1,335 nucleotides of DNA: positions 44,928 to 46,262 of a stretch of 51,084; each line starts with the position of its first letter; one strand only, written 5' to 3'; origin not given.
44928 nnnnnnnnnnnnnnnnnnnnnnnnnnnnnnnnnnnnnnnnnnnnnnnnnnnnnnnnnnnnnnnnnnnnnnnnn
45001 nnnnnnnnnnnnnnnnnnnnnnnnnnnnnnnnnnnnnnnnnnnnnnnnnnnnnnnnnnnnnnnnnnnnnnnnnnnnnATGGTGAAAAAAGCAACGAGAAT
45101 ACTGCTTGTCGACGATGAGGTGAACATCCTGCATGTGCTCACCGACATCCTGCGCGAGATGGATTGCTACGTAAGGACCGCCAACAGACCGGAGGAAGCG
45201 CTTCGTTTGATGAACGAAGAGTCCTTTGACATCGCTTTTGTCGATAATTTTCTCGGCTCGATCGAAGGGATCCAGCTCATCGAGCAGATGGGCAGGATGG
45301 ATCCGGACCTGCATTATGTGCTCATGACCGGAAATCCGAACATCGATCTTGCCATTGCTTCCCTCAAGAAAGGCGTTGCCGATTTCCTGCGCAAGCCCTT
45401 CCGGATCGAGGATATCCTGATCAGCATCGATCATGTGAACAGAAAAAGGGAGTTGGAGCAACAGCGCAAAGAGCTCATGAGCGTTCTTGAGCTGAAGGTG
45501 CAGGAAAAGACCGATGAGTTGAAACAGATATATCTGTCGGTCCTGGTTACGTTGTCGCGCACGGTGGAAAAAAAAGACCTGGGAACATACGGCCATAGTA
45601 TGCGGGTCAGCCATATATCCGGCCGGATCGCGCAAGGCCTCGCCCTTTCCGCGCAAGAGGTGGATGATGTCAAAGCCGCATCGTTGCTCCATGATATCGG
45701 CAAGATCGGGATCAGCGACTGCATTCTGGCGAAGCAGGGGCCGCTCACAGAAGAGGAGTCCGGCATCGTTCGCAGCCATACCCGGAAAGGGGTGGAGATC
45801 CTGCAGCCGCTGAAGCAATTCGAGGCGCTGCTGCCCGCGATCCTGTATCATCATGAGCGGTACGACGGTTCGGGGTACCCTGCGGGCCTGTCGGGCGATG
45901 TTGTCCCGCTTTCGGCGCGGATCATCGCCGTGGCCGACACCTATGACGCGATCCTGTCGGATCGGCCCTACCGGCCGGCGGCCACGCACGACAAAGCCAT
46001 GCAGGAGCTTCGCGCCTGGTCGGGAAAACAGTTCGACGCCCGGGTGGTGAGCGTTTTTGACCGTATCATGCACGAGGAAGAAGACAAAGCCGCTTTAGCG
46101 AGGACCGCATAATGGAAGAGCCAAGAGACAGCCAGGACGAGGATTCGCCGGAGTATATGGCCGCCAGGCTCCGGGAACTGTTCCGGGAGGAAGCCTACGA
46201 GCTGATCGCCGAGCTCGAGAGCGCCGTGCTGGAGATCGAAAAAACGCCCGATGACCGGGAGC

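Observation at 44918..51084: Sigma-54-driven chemosensory operon whose first gene is a REC-HD-GYP regulator overlapping cheA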

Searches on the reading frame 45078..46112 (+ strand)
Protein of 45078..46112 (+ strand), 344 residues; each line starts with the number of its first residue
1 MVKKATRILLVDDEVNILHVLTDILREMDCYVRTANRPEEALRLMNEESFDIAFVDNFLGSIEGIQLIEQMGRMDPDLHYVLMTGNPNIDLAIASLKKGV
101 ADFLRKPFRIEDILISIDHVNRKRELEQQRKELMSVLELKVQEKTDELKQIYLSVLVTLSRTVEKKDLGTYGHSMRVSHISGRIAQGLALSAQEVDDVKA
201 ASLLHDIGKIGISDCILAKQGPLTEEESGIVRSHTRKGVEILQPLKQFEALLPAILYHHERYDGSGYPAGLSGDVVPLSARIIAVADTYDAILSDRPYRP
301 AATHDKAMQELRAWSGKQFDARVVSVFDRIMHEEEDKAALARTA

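Call 7: search_protein_families(library=pfam, proteins=[window:45078-46112:+], max_evalue=0.01)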
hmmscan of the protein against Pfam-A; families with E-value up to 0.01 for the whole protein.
window:45078-46112:+ (344 aa): 4 families
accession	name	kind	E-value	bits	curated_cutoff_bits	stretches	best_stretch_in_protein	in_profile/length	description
PF13487.12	HD_5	-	2.2e-37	128.8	27.2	1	159-323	3-170/170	HD domain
PF01966.28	HD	-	8.9e-22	78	22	1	170-291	1-115/116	HD domain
PF00072.30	Response_reg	-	2.2e-21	76.5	30.2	1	8-116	1-109/111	Response regulator receiver domain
PF08668.18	HDOD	-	0.0023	17.9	22.9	1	171-216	96-139/196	HDOD domain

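Call 8: search_protein_families(library=ncbifam, proteins=[window:45078-46112:+], max_evalue=0.01)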
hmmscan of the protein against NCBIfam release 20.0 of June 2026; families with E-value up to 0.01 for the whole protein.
window:45078-46112:+ (344 aa): 95 families (the best 25 are shown)
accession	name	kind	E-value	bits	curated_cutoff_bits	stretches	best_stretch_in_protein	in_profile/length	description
NF053512.1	nitric_RR_NosR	exception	2.1e-66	224.7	400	2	140-339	162-362/422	response regulator c-di-GMP phosphodiesterase, NosR family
NF051870.1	NAssimRespRegNtrX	equivalog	1.2e-20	73.9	600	1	6-136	2-131/452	nitrogen assimilation response regulator NtrX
NF047793.1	ResRegPgtA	equivalog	1.2e-19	70.4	650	1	1-132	1-132/414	two-component system response regulator PgtA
TIGR01818.1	ntrC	equivalog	2.4e-16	59.6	558.6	1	8-131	1-124/463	nitrogen regulation protein NR(I)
NF006900.1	PRK09390.1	equivalog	2.7e-16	59.7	255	1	5-168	4-167/203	response regulator FixJ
NF008469.0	PRK11361.1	equivalog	2.1e-15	56.4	714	1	4-138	3-137/461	acetoacetate metabolism transcriptional regulator AtoC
NF011695.0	PRK15115.1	equivalog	3e-15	55.9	763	1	1-156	2-162/445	two-component system response regulator GlrR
NF052313.1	T9SS_RR_PorX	equivalog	1.6e-14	53.6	300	1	7-132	2-127/513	T9SS response regulator signal transducer PorX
NF053854.1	RespRegPhoBBctds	equivalog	1e-13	51.2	270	1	8-145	1-144/225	two-component system response regulator PhoB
TIGR02154.1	PhoB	equivalog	1.7e-13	50.4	296.2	1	5-150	2-148/226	phosphate regulon transcriptional regulator PhoB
NF033791.1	ActR_PrrA_rreg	equivalog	2.2e-13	50.5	250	1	7-135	3-129/173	ActR/PrrA/RegA family redox response regulator transcription factor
NF008176.1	PRK10923.1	equivalog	6.6e-13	48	620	1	7-135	5-134/469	nitrogen regulation protein NR(I)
NF051850.1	RespRegRprY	equivalog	7.5e-13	48.4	370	1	4-132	3-131/234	response regulator transcription factor RprY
NF041734.1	resp_reg_RppA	equivalog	7.9e-13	48.3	250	1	7-145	2-142/229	two-component system response regulator RppA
NF008078.0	PRK10816.1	equivalog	1.9e-12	47.2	336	1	7-124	2-119/223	two-component system response regulator PhoP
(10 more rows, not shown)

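Call 33: find_homologous_proteins(query=window:45078-46112:+, max_evalue=1e-20)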
Query window:45078-46112:+ (344 aa): 6629 proteins with E <= 1e-20 among 8000 candidates; the best 120 are listed.
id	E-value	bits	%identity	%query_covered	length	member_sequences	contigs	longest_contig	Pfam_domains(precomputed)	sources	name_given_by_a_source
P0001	5.6e-220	747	100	100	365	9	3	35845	PF13487.13,PF01966.29,PF00072.31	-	-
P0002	2.1e-199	679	90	100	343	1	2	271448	PF13487.13,PF01966.29,PF00072.31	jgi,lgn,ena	-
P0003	1.5e-197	673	91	99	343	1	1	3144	PF13487.13,PF01966.29,PF00072.31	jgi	jgi:putative nucleotidyltransferase with HDIG domain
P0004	1.1e-189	647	86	100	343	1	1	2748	PF13487.13,PF01966.29,PF00072.31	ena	-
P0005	6.3e-187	638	85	100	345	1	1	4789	PF13487.13,PF01966.29,PF00072.31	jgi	jgi:putative nucleotidyltransferase with HDIG domain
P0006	1.6e-180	617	82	100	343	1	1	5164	PF13487.13,PF01966.29,PF00072.31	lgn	-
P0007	5.7e-175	599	80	99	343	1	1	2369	PF13487.13,PF01966.29,PF00072.31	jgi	jgi:putative two-component system response regulator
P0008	4.1e-174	596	80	100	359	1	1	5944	PF13487.13,PF01966.29,PF00072.31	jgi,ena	-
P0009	3.0e-159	547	74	99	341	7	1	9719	PF13487.13,PF01966.29,PF00072.31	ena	-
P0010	2.4e-155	535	74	95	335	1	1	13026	PF13487.13,PF01966.29,PF00072.31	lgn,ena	-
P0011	4.0e-154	531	73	98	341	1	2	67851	PF13487.13,PF01966.29,PF00072.31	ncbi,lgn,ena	-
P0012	1.8e-153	528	71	99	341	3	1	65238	PF13487.13,PF01966.29,PF00072.31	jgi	jgi:putative two-component system response regulator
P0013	1.1e-151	523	70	99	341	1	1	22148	PF13487.13,PF01966.29,PF00072.31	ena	-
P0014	3.6e-151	521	70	100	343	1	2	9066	PF13487.13,PF01966.29,PF00072.31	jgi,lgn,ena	-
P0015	4.0e-151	521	70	94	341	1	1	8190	PF13487.13,PF01966.29,PF00072.31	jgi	jgi:putative two-component system response regulator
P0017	3.0e-147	508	72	95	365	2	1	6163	PF13487.13,PF01966.29,PF00072.31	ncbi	-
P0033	1.1e-140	486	69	95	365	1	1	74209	PF13487.13,PF01966.29,PF00072.31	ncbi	-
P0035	3.6e-139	481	69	94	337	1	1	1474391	PF13487.13,PF01966.29,PF00072.31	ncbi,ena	-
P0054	3.4e-120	419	60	94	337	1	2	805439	PF13487.13,PF01966.29,PF00072.31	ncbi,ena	-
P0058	6.3e-119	415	60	94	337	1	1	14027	PF13487.13,PF01966.29,PF00072.31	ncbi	-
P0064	3.4e-117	409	59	94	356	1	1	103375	PF13487.13,PF01966.29,PF00072.31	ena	-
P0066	3.8e-117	409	58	94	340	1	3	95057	PF13487.13,PF01966.29,PF00072.31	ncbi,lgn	-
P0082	5.2e-115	402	56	94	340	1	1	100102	PF13487.13,PF01966.29,PF00072.31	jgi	-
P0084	7.1e-115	402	55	98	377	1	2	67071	PF13487.13,PF01966.29,PF00072.31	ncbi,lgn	-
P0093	2.9e-113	396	57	95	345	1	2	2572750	PF13487.13,PF01966.29,PF00072.31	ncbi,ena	-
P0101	2.1e-112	394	60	86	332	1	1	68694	PF13487.13,PF01966.29,PF00072.31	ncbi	-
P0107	3.0e-111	390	53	94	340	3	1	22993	PF13487.13,PF01966.29,PF00072.31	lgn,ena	-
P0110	4.7e-111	389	54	98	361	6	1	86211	PF13487.13,PF01966.29,PF00072.31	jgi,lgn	-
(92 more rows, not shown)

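Call 34: find_encoding_contigs(protein=P0002, flank=10000, max_places=1)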
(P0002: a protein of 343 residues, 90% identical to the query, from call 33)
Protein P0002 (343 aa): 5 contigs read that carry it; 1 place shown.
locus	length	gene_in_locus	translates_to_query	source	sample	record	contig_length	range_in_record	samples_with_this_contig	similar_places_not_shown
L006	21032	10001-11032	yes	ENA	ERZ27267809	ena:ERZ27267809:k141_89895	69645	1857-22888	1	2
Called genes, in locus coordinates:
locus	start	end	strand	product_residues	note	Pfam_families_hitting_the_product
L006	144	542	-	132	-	PF01850:PIN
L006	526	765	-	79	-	PF09957:VapB_antitoxin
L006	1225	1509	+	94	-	-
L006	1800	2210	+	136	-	PF01814:Hemerythrin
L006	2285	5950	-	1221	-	PF08448:PAS_4, PF13426:PAS_9, PF00989:PAS, PF08448:PAS_4, PF08447:PAS_3, PF00512:HisKA, PF02518:HATPase_c, PF00072:Response_reg, +3 more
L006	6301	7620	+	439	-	PF00072:Response_reg, PF00158:Sigma54_activat, PF14532:Sigma54_activ_2, PF07728:AAA_5 (weak), PF25601:AAA_lid_14, PF02954:HTH_8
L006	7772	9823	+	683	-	PF00989:PAS, PF08448:PAS_4, PF00989:PAS, PF08448:PAS_4, PF13188:PAS_8, PF13426:PAS_9, PF00989:PAS, PF08448:PAS_4, +7 more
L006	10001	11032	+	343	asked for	PF00072:Response_reg, PF13487:HD_5, PF01966:HD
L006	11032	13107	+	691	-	PF01627:Hpt, PF02895:H-kinase_dim, PF02518:HATPase_c, PF01584:CheW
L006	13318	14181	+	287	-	PF12974:Phosphonate-bd, PF09084:NMT1, PF12727:PBP_like (faint)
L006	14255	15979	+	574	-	PF00015:MCPsignal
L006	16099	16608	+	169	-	PF01584:CheW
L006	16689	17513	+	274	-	PF01590:GAF, PF13185:GAF_2, PF13492:GAF_3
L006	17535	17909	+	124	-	PF00072:Response_reg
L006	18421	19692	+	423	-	PF00817:IMS, PF21999:IMS_HHH_1, PF11799:IMS_C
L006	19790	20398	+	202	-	PF01726:LexA_DNA_bind, PF00717:Peptidase_S24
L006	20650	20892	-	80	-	-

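Call 35: find_encoding_contigs(protein=P0035, flank=10000, max_places=1)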
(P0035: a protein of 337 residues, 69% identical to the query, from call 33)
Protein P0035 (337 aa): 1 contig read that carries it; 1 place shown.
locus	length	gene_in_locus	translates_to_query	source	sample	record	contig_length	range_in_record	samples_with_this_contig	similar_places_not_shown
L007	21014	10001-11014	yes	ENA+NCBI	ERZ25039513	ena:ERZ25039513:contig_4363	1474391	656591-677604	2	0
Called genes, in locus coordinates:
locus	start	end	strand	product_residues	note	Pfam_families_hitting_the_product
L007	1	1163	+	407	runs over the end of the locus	PF01566:Nramp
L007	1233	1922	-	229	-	PF06508:QueC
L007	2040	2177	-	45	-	-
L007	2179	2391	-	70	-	PF08984:DUF1858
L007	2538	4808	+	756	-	PF09371:Tex_N, PF22706:Tex_central_region, PF16921:Tex_YqgF, PF14635:HHH_7, PF12836:HHH_3, PF17674:HHH_9, PF00575:S1, PF23459:S1_RRP5, +1 more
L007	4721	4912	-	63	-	-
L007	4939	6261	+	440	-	PF00072:Response_reg, PF00158:Sigma54_activat, PF14532:Sigma54_activ_2, PF07728:AAA_5 (faint), PF25601:AAA_lid_14, PF02954:HTH_8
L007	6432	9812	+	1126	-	PF00497:SBP_bac_3, PF08448:PAS_4, PF13426:PAS_9, PF08448:PAS_4, PF13426:PAS_9, PF00989:PAS, PF08447:PAS_3, PF08448:PAS_4, +14 more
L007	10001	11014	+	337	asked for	PF00072:Response_reg, PF13487:HD_5, PF01966:HD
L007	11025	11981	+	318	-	PF01627:Hpt, PF02895:H-kinase_dim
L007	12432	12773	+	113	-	PF01584:CheW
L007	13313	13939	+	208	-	-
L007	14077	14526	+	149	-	-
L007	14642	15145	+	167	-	PF01584:CheW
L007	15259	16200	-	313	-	PF00849:PseudoU_synth_2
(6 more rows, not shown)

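Call 36: find_encoding_contigs(protein=P0093, flank=10000, max_places=1)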
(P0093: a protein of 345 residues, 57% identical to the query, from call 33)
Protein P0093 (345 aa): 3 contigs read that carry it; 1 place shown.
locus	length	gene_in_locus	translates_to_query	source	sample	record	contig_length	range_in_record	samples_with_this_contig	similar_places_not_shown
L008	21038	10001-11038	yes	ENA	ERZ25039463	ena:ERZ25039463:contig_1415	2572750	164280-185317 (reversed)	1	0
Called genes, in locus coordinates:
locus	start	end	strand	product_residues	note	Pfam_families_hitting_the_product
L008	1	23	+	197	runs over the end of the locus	PF00430:ATP-synt_B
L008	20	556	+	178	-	PF00213:OSCP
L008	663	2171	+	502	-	PF02874:ATP-synt_ab_N, PF00006:ATP-synt_ab, PF00306:ATP-synt_ab_C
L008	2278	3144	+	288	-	PF00231:ATP-synt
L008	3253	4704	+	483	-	PF02874:ATP-synt_ab_N, PF00006:ATP-synt_ab, PF22919:ATP-synt_VA_C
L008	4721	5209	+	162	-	PF02823:ATP-synt_DE_N, PF00401:ATP-synt_DE (weak)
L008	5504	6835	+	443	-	PF00072:Response_reg, PF00158:Sigma54_activat, PF14532:Sigma54_activ_2, PF07728:AAA_5 (weak), PF25601:AAA_lid_14, PF02954:HTH_8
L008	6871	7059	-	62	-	-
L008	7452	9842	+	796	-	PF01590:GAF, PF13185:GAF_2, PF13426:PAS_9, PF13426:PAS_9, PF08448:PAS_4, PF13426:PAS_9, PF00512:HisKA, PF02518:HATPase_c, +4 more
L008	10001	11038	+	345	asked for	PF00072:Response_reg, PF13487:HD_5, PF01966:HD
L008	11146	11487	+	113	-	PF13466:STAS_2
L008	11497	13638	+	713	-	PF01627:Hpt, PF02895:H-kinase_dim, PF02518:HATPase_c, PF01584:CheW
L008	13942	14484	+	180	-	PF03975:CheD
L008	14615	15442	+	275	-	PF01590:GAF, PF13185:GAF_2, PF13492:GAF_3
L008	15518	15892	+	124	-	PF00072:Response_reg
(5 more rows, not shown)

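Call 37: find_encoding_contigs(protein=P0054, flank=10000, max_places=1)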
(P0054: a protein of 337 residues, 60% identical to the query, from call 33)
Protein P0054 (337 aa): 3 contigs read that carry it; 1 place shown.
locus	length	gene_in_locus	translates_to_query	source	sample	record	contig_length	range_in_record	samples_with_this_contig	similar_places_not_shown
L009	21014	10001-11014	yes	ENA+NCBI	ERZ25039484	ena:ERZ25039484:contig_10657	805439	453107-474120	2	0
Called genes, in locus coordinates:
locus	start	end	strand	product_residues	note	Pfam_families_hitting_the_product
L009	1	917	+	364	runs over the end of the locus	PF14319:Zn_Tnp_IS91, PF04986:Y2_Tnp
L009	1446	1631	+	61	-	-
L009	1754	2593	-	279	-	PF02596:DUF169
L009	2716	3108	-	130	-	PF01925:TauE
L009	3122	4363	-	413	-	PF01925:TauE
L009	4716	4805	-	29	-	-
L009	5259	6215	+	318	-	PF00072:Response_reg, PF00158:Sigma54_activat, PF14532:Sigma54_activ_2, PF01078:Mg_chelatase (faint), PF07728:AAA_5 (weak)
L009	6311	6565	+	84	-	PF25601:AAA_lid_14 (weak), PF02954:HTH_8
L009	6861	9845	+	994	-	PF02743:dCache_1, PF17203:sCache_3_2, PF00672:HAMP, PF00989:PAS, PF13188:PAS_8, PF13426:PAS_9, PF08448:PAS_4, PF13426:PAS_9, +6 more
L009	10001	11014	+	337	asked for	PF00072:Response_reg, PF13487:HD_5, PF01966:HD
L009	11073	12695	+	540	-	PF01627:Hpt, PF02895:H-kinase_dim, PF02518:HATPase_c, PF01584:CheW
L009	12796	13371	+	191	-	PF03975:CheD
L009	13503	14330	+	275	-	PF01590:GAF, PF13185:GAF_2, PF13492:GAF_3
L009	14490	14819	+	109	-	PF00072:Response_reg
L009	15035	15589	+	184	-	PF01584:CheW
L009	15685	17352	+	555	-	PF12729:4HB_MCP_1, PF00672:HAMP, PF00015:MCPsignal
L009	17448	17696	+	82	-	-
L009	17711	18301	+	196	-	PF00581:Rhodanese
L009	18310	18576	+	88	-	-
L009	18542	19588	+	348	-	PF00072:Response_reg, PF13487:HD_5, PF01966:HD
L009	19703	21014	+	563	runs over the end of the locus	PF00672:HAMP, PF00015:MCPsignal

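Call 38: find_encoding_contigs(protein=P0084, flank=10000, max_places=1)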
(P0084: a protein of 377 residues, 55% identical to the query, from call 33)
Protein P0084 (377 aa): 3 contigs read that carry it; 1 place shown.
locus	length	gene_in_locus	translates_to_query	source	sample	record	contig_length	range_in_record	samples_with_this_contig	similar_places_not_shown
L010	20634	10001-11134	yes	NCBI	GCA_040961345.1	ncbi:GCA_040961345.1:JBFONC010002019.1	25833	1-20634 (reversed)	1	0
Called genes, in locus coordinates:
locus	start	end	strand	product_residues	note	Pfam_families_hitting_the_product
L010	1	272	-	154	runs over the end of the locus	PF13473:Cupredoxin_1 (faint), PF00127:Copper-bind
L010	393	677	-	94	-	-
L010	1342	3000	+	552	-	PF00989:PAS (faint), PF08447:PAS_3, PF08448:PAS_4, PF13426:PAS_9, PF00512:HisKA, PF02518:HATPase_c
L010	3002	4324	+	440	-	PF00072:Response_reg, PF00158:Sigma54_activat, PF14532:Sigma54_activ_2, PF00004:AAA (weak), PF25601:AAA_lid_14, PF02954:HTH_8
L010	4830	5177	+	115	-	PF12844:HTH_19, PF01381:HTH_3, PF13443:HTH_26 (faint)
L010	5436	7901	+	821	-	PF00989:PAS (weak), PF08448:PAS_4, PF13426:PAS_9, PF08447:PAS_3, PF01590:GAF (weak), PF13185:GAF_2 (weak), PF00512:HisKA, PF02518:HATPase_c, +1 more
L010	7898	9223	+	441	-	PF00072:Response_reg, PF00158:Sigma54_activat, PF14532:Sigma54_activ_2, PF00004:AAA, PF07724:AAA_2 (weak), PF07728:AAA_5 (weak), PF25601:AAA_lid_14, PF02954:HTH_8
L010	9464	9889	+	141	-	PF00072:Response_reg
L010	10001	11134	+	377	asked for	PF00072:Response_reg, PF13487:HD_5, PF01966:HD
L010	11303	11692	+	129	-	PF00072:Response_reg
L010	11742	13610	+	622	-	PF01627:Hpt, PF02895:H-kinase_dim, PF02518:HATPase_c, PF01584:CheW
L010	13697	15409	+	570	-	PF12729:4HB_MCP_1, PF00672:HAMP, PF00015:MCPsignal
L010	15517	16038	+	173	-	PF01584:CheW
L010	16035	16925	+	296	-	PF03705:CheR_N, PF01739:CheR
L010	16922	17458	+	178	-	PF03975:CheD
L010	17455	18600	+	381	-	PF00072:Response_reg, PF01339:CheB_methylest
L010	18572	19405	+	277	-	PF01590:GAF, PF13185:GAF_2, PF13492:GAF_3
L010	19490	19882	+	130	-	PF00072:Response_reg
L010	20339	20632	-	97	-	?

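Call 39: find_encoding_contigs(protein=P0110, flank=10000, max_places=1)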
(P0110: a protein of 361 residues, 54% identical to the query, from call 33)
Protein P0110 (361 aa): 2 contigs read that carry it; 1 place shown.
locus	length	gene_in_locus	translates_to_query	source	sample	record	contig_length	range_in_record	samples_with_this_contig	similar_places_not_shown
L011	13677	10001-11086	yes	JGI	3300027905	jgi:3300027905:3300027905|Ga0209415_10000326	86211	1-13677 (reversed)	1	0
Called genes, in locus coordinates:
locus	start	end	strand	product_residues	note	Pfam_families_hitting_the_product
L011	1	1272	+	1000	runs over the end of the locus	PF02743:dCache_1, PF17203:sCache_3_2, PF00672:HAMP, PF00989:PAS, PF13188:PAS_8, PF13426:PAS_9, PF08448:PAS_4, PF13426:PAS_9, +6 more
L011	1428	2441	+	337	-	PF00072:Response_reg, PF13487:HD_5, PF01966:HD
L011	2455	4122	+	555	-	PF01627:Hpt, PF02895:H-kinase_dim, PF02518:HATPase_c, PF01584:CheW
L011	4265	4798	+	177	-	PF03975:CheD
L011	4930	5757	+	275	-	PF01590:GAF, PF13185:GAF_2, PF13492:GAF_3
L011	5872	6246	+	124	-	PF00072:Response_reg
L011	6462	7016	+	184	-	PF01584:CheW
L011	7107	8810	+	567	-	PF12729:4HB_MCP_1 (weak), PF00672:HAMP, PF00015:MCPsignal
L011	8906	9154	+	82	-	-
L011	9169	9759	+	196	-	PF00581:Rhodanese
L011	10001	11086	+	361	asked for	PF00072:Response_reg, PF13487:HD_5, PF01966:HD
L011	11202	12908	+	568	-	PF00672:HAMP, PF00015:MCPsignal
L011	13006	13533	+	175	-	PF01584:CheW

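Call 47: find_related_loci(query=A2, collection=metagenome_contigs, flank=10000)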
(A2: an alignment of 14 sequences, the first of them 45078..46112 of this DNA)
Query A2 (344 aa) in metagenome_contigs; peptide patterns used: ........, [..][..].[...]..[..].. (x = any residue, [..] = any of these).
600 stretches matched a pattern (row limit reached: there are more); 593 encode a relative of the query (tblastn E <= 1e-3); the best 80 are kept; 80 distinct loci.
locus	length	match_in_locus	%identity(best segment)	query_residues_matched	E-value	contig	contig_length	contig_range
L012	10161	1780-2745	39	7-327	6e-72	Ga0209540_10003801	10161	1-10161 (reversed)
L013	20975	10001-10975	38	3-327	1e-70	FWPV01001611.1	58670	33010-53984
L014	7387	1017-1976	38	8-327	3e-68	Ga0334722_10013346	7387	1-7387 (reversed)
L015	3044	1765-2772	38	2-330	8e-68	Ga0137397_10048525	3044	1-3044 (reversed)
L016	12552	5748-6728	36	8-327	3e-66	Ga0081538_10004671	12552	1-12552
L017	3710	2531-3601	35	3-336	7e-66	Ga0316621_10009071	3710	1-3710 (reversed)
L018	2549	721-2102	36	3-327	7e-66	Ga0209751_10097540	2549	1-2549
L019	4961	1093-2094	36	7-334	1e-62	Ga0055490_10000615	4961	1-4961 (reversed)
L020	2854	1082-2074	35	7-330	3e-63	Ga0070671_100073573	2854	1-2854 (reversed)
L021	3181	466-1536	35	4-336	1e-62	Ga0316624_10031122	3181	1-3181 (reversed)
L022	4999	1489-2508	37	7-340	2e-62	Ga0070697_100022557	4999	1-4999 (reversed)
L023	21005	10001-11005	38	8-334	3e-61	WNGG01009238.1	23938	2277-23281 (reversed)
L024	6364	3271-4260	35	8-330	5e-61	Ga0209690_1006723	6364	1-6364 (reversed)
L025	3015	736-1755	34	4-337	7e-61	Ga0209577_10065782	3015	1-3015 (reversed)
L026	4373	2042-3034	35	7-330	8e-61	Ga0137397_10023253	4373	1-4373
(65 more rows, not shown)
